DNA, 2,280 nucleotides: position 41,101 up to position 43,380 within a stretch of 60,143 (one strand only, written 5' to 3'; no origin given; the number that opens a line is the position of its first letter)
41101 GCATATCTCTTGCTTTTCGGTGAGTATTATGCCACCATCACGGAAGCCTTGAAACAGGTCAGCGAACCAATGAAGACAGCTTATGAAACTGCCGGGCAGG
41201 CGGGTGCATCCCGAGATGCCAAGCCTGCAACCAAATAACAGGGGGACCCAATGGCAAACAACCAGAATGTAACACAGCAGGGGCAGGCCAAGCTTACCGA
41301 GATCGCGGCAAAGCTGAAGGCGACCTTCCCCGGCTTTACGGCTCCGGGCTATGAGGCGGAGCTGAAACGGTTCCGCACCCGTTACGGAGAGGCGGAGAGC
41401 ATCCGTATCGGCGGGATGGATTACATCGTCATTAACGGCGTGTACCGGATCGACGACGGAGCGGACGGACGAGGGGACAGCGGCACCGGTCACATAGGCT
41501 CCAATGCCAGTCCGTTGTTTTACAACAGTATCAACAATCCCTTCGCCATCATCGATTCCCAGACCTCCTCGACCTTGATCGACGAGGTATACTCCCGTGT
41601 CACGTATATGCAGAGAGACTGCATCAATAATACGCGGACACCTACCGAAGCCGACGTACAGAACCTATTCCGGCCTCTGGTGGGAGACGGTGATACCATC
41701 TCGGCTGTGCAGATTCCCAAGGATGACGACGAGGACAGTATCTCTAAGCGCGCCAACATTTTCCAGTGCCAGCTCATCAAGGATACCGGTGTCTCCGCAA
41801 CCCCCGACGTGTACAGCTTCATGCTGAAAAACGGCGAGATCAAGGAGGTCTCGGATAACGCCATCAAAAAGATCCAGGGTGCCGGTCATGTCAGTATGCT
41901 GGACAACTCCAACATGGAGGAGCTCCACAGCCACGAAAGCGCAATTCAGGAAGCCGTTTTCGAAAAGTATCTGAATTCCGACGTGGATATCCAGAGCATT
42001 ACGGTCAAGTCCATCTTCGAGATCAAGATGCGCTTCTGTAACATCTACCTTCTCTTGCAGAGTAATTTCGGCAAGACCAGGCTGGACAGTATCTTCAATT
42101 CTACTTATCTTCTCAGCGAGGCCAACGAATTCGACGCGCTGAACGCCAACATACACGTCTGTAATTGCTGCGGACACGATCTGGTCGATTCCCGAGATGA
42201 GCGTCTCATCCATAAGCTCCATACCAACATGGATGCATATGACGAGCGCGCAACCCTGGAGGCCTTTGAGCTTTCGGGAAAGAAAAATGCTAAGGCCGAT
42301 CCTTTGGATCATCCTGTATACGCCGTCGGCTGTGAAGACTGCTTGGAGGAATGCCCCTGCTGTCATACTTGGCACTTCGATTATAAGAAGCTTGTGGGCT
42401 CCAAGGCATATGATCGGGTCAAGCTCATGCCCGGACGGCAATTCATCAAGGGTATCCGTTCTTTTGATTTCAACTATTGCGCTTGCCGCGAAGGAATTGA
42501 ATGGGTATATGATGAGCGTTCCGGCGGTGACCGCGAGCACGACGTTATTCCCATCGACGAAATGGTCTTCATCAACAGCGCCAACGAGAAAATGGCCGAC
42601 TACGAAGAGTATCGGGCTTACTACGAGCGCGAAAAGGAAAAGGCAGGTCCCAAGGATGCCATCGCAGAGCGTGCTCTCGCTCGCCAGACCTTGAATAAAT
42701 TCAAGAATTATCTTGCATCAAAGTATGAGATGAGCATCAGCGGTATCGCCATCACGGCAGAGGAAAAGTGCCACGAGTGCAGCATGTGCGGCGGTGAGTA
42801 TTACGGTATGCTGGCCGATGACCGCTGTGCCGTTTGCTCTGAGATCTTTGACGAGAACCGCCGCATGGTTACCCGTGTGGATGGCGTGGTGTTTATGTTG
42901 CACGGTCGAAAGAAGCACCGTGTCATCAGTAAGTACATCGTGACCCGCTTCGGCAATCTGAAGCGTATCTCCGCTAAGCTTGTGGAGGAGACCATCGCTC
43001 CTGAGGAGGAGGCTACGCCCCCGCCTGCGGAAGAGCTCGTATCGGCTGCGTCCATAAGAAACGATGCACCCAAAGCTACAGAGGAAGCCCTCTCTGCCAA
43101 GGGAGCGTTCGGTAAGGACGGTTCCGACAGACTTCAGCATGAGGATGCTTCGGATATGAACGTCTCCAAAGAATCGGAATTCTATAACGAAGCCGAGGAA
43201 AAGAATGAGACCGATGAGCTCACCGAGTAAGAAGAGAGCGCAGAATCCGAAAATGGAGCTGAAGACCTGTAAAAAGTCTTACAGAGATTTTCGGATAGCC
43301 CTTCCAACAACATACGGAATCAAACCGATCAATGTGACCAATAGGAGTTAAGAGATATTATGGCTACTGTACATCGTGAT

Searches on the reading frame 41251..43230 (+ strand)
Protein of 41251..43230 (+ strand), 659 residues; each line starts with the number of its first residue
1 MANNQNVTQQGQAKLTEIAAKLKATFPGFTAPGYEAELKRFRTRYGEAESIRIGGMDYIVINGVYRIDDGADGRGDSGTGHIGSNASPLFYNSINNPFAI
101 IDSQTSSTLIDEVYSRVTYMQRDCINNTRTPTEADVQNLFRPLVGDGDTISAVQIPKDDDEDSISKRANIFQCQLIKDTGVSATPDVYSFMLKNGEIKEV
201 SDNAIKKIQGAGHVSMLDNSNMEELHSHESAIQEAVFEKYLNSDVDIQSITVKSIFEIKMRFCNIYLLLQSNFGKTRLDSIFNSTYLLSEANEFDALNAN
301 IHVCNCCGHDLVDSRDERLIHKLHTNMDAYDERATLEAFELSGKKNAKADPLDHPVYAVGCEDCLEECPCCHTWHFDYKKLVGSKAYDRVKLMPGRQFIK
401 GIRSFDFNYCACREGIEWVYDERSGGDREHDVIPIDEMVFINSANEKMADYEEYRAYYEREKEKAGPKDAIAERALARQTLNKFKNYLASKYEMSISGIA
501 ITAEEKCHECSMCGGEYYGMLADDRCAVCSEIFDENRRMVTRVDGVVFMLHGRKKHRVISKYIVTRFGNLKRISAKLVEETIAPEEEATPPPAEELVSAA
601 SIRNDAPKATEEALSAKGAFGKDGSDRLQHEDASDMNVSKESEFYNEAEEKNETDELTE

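Call 5: search_protein_families(library=pfam, proteins=[window:41251-43230:+], max_evalue=0.1)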
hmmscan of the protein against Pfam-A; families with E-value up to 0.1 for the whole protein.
window:41251-43230:+ (659 aa): 0 families

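Call 11: search_protein_families(library=phrogs, proteins=[window:41251-43230:+], max_evalue=0.01)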
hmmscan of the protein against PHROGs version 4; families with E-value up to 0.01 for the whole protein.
window:41251-43230:+ (659 aa): 0 families

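Call 30: search_protein_families(library=padloc, proteins=[window:41251-43230:+], max_evalue=0.01)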
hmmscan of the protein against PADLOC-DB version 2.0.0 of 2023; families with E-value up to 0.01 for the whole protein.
window:41251-43230:+ (659 aa): 0 families

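Call 31: search_protein_families(library=ncbifam, proteins=[window:41251-43230:+], max_evalue=0.01)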
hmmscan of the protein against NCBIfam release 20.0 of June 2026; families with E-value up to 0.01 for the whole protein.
window:41251-43230:+ (659 aa): 0 families

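Call 63: find_homologous_proteins(query=window:41251-43230:+)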
Query window:41251-43230:+ (659 aa): 115 proteins with E <= 0.001 among 7901 candidates.
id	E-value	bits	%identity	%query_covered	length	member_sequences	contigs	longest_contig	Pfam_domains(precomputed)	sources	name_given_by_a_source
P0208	0.0e+0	1508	100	100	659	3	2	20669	-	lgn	-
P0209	0.0e+0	1223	83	99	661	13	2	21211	-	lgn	-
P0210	0.0e+0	1073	78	90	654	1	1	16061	-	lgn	-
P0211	0.0e+0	1068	77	93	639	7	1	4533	-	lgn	-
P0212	1.4e-230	785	61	88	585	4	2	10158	-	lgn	-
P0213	7.8e-230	783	60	88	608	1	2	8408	-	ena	-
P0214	1.3e-226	772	61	86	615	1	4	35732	-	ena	-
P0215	5.5e-225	767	58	92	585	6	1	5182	-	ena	-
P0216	3.9e-223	761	60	85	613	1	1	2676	-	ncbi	-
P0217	7.9e-221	753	58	88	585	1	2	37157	-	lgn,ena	-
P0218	2.3e-219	748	58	86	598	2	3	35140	-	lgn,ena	-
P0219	1.6e-218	745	59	85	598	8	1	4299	-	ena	-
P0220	5.2e-218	744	59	85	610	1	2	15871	-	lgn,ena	-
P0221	6.7e-218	743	58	86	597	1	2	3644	-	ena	-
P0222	8.5e-218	743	57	88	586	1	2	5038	-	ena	-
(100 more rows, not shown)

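Call 73: predict_structure(alignment_id=A6)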
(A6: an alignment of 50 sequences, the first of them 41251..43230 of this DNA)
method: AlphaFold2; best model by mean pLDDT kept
length: 659 residues; sequences in the alignment: 50
mean_pLDDT: 80.6   pTM: 0.69
mean pLDDT of the five models: 80.6, 80.3, 80.1, 80.0, 79.6
residues with pLDDT >= 90: 302; 70-90: 221; 50-70: 35; < 50: 101
segments of 3 or more residues with pLDDT < 50: 1-12, 72-75, 77-83, 582-654, 656-659
pLDDT, mean of each block of 10 residues (from residue 1): 31 73 79 86 89 85 74 47 52 71 79 69 86 95 96 85 77 90 90 90 85 79 84 89 83 89 95 93 94 90 94 92 97 95 80 95 96 94 90 92 84 94 86 95 95 97 94 95 96 92 96 93 92 92 89 86 88 81 48 39 37 37 36 39 43 43
secondary structure, 60 per line:
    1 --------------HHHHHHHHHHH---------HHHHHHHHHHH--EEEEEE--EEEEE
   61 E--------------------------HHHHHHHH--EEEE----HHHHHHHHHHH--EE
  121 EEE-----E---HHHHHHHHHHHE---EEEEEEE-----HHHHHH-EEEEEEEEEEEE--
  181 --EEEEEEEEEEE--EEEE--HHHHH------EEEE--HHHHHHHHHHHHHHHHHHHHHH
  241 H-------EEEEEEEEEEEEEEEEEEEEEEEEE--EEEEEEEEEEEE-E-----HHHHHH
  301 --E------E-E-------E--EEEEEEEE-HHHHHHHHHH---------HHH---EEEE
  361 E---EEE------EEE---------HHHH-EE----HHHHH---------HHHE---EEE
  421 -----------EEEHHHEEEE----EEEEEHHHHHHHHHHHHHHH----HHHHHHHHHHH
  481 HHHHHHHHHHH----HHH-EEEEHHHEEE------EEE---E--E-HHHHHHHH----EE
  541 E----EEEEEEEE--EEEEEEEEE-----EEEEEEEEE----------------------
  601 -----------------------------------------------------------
elements in order: H15-25 H35-45 E48-53 E56-61 H88-95 E98-101 H106-116 E119-123 H133-143 E148-154 H160-165 E167-178 E183-193 E196-199 H202-206 E213-216 H219-241 E249-273 E276-287 H295-300 E323-330 H332-341 E357-361 E365-367 E374-376 H386-389 H397-401 E418-420 E432-434 E438-441 E446-450 H451-465 H470-491 E500-503 E507-509 E516-518 H527-534 E539-541 E546-553 E556-564 E570-578
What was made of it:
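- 41251..43230 (+): Cysteine-rich 659-aa soluble protein with several CxxC pairs, 14 invariant Cys in all and a disordered acidic tail. It is a partner of the SNF2 in tiers 1 and 2. AF2 pLDDT 80.6 (call 73).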

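Call 75: fold_search(model_id=the predicted structure, library=pdb)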
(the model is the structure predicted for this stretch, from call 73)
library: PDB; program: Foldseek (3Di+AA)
matches with E <= 10: 683; with E <= 0.001: 0
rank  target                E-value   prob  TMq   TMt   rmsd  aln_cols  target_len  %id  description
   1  7mx4_A                6.7e-02  0.13  0.06  0.10  14.9       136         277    9  CD1c with antigen analogue 1 (released 2021-11-17)
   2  3but                  9.4e-02  0.06  0.04  0.15  22.0       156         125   11  Crystal structure of protein Af_0446 from Archaeoglobus fulgidus (released 2008-01-15)
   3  9ard_A                1.1e-01  0.07  0.05  0.16  18.4       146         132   10  Structure of Pycsar EcPycC cyclase immunoglobulin-like AGS-C domain (released 2024-06-19)
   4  1lqv_B                1.1e-01  0.14  0.07  0.18  13.6       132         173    6  Crystal structure of the Endothelial protein C receptor with phospholipid in the groove in complex with Gla domain of  (released 2002-06-19)
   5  8i5b_B                1.2e-01  0.09  0.04  0.15  19.7       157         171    8  Structure of human Nav1.7 in complex with bupivacaine (released 2023-06-14)
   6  2gfg_A                1.2e-01  0.08  0.07  0.16  18.1       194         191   12  Crystal structure of a putative adenylate cyclase (bh2851) from bacillus halodurans at 2.12 A resolution (released 2006-05-02)
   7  3qtd_B                1.2e-01  0.04  0.05  0.07  25.0       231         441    9  Crystal structure of putative modulator of gyrase (PmbA) from Pseudomonas aeruginosa PAO1 (released 2011-03-30)
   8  5loc_B                1.4e-01  0.06  0.07  0.12  17.9       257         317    9  Crystal structure of the engineered D-Amino Acid Dehydrogenase (DAADH) (released 2017-08-16)
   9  9gcz_A                1.5e-01  0.98  0.06  0.09   2.4        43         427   14  XusB lipoprotein bound to ferric enterobactin (released 2025-08-13)
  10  7ow5_A                1.5e-01  0.08  0.06  0.11  14.5       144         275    7  Crystal structure of a TCR in complex with HLA-A*11:01 bound to KRAS peptide (VVVGAGGVGK) (released 2022-07-20)
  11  1l8j_A                1.6e-01  0.13  0.07  0.17  13.2       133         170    7  Crystal Structure of the Endothelial Protein C Receptor and Bound Phospholipid Molecule (released 2002-06-26)
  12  2esv_A                1.6e-01  0.08  0.07  0.13  16.4       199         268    8  Structure of the HLA-E-VMAPRTLIL/KK50.4 TCR complex (released 2006-03-21)
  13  3qtd_A                1.6e-01  0.04  0.06  0.07  24.9       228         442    9  Crystal structure of putative modulator of gyrase (PmbA) from Pseudomonas aeruginosa PAO1 (released 2011-03-30)
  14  5njc_C                1.7e-01  0.06  0.05  0.07  23.7       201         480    4  E. coli Microcin-processing metalloprotease TldD/E (TldD E263A mutant) with hexapeptide bound (released 2017-10-04)
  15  9gcz_B                1.9e-01  0.97  0.06  0.09   2.4        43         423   14  XusB lipoprotein bound to ferric enterobactin (released 2025-08-13)
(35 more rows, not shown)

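Call 90: fold_search(model_id=the predicted structure, library=viral)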
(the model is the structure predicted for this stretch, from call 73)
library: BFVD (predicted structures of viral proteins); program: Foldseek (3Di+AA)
matches with E <= 10: 737; with E <= 0.001: 0
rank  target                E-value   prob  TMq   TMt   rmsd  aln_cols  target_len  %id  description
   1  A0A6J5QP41            2.5e-02  0.98  0.06  0.21  23.1       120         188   14  Uncharacterized protein [uncultured Caudovirales phage]
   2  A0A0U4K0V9            2.5e-02  0.05  0.05  0.05  21.5       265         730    8  Minor tail protein [Arthrobacter phage Rings]
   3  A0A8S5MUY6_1          5.0e-02  0.82  0.06  0.04  20.0       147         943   12  Nuclease [Myoviridae sp. ctxZR60]
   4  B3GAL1                5.6e-02  0.04  0.06  0.09  20.9       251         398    7  AMDV2_12 [uncultured virus]
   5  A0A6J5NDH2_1          5.9e-02  0.63  0.06  0.03  20.8       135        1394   11  DNA 3'-5' helicase [uncultured Caudovirales phage]
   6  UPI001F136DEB         7.0e-02  0.69  0.07  0.30  12.7       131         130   15  (no name look-up for this kind of identifier)
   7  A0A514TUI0            8.8e-02  0.60  0.06  0.05  27.0       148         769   11  Uncharacterized protein [Aeromonas phage PS1]
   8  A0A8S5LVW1            1.2e-01  0.25  0.05  0.07  27.3       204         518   15  Uncharacterized protein [Siphoviridae sp. ctkzC12]
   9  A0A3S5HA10            1.6e-01  0.13  0.06  0.11  14.0       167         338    6  Capsid assembly and DNA maturation protein-like protein [Vombatid gammaherpesvirus 1]
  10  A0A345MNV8            1.8e-01  0.84  0.07  0.09  23.6       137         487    9  (no name in the UniProt tables at hand)
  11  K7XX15                1.9e-01  0.07  0.06  0.14  18.4       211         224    8  (no name in the UniProt tables at hand)
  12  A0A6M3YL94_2          1.9e-01  0.02  0.06  0.04  27.6       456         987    8  (no name in the UniProt tables at hand)
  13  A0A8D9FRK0            2.2e-01  0.82  0.06  0.24  10.4        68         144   20  Uncharacterized protein [uncultured marine phage]
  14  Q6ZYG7                2.6e-01  0.99  0.07  0.46   2.3        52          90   13  Uncharacterized protein [Pyrobaculum spherical virus (isolate United States/Yellowstone)]
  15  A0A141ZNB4            2.7e-01  0.98  0.06  0.58   2.7        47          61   15  (no name in the UniProt tables at hand)
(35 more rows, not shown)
